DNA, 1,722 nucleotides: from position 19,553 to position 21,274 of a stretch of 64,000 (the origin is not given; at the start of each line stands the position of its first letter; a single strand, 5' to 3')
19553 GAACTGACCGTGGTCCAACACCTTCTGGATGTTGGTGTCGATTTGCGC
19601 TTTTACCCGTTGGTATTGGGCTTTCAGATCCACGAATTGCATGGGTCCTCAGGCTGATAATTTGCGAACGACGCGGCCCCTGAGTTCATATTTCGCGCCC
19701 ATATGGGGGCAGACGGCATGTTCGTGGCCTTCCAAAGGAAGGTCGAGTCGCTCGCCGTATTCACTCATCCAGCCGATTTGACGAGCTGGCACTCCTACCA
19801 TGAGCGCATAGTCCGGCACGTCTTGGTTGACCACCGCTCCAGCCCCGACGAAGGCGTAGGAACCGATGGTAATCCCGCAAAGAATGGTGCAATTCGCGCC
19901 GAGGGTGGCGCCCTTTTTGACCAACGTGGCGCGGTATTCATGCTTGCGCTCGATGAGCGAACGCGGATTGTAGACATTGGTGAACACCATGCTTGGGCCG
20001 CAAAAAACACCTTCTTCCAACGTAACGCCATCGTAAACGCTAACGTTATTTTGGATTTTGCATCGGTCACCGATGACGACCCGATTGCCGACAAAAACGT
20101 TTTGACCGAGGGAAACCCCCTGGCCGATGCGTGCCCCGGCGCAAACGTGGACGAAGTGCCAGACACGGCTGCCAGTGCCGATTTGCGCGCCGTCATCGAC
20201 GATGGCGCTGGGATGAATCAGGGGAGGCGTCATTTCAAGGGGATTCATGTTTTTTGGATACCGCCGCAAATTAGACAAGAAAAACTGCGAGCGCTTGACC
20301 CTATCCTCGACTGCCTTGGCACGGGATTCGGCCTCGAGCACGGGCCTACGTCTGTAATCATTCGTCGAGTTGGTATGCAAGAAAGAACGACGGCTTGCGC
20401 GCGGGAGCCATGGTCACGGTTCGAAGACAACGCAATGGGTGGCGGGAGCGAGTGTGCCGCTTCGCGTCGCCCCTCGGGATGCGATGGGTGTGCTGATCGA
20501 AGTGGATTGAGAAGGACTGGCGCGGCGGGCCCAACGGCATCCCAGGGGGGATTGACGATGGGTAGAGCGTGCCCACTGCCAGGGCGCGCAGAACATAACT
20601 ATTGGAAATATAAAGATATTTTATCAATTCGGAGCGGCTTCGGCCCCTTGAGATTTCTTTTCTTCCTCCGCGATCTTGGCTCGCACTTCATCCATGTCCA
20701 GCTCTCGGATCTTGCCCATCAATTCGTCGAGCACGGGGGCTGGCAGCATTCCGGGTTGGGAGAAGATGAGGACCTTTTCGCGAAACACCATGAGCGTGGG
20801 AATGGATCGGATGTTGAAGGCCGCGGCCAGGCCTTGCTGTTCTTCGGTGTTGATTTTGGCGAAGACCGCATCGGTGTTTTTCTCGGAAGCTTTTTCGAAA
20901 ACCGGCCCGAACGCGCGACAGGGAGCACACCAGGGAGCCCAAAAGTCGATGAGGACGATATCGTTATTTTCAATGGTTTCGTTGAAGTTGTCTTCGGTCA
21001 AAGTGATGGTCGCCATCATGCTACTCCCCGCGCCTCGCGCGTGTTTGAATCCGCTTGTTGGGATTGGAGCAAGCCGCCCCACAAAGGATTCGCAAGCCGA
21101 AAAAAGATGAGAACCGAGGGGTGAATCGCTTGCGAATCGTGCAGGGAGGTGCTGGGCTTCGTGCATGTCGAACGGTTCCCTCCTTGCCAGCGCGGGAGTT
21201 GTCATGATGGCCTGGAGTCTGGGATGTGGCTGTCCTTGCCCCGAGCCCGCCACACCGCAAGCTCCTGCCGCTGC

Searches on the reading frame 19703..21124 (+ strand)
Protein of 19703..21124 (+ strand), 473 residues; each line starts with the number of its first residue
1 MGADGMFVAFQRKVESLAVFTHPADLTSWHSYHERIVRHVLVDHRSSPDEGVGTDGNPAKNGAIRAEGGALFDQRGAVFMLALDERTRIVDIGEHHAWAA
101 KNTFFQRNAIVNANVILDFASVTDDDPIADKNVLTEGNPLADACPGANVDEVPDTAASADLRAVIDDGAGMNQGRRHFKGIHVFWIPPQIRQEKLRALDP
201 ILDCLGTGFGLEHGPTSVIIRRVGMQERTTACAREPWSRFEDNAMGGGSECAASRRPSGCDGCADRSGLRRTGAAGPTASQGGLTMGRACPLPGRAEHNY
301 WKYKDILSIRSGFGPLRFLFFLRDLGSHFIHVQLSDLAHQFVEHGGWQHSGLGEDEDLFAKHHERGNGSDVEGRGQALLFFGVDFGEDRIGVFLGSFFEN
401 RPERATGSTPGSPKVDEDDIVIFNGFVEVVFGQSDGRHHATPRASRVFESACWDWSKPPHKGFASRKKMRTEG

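Call 65: search_protein_families(library=pfam, alignment_id=A4, max_evalue=0.00001)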
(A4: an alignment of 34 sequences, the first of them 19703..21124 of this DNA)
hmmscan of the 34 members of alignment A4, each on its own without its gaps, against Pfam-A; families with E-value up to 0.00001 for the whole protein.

A. member 1, window:19703-21124:+ (473 aa): 0 families

B. families by the number of members that match (of 34 scanned): 53 families (the first 25 are shown)
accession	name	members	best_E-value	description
PF19289.4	PmbA_TldD_3rd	2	3.4e-61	PmbA/TldA metallopeptidase C-terminal domain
PF13365.12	Trypsin_2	2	1e-34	Trypsin-like peptidase domain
PF00089.32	Trypsin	2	1.3e-22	Trypsin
PF17820.7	PDZ_6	2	3.9e-13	PDZ domain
PF13180.12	PDZ_2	2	2.2e-12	PDZ domain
PF01523.21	PmbA_TldD_1st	2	7e-12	PmbA/TldA metallopeptidase domain 1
PF00595.29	PDZ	2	7.9e-10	PDZ domain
PF00476.26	DNA_pol_A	1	1.7e-156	DNA polymerase family A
PF02901.20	PFL-like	1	4.9e-154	Pyruvate formate lyase-like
PF13528.12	Glyco_trans_1_3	1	1.5e-110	Glycosyl transferase family 1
PF13440.11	Polysacc_synt_3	1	9.9e-72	Polysaccharide biosynthesis protein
PF01266.30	DAO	1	1.4e-51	FAD dependent oxidoreductase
PF02739.22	5_3_exonuc_N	1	4e-47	5'-3' exonuclease, N-terminal resolvase-like domain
PF03572.23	Peptidase_S41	1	2.7e-45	Peptidase family S41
PF00069.31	Pkinase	1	6.1e-44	Protein kinase domain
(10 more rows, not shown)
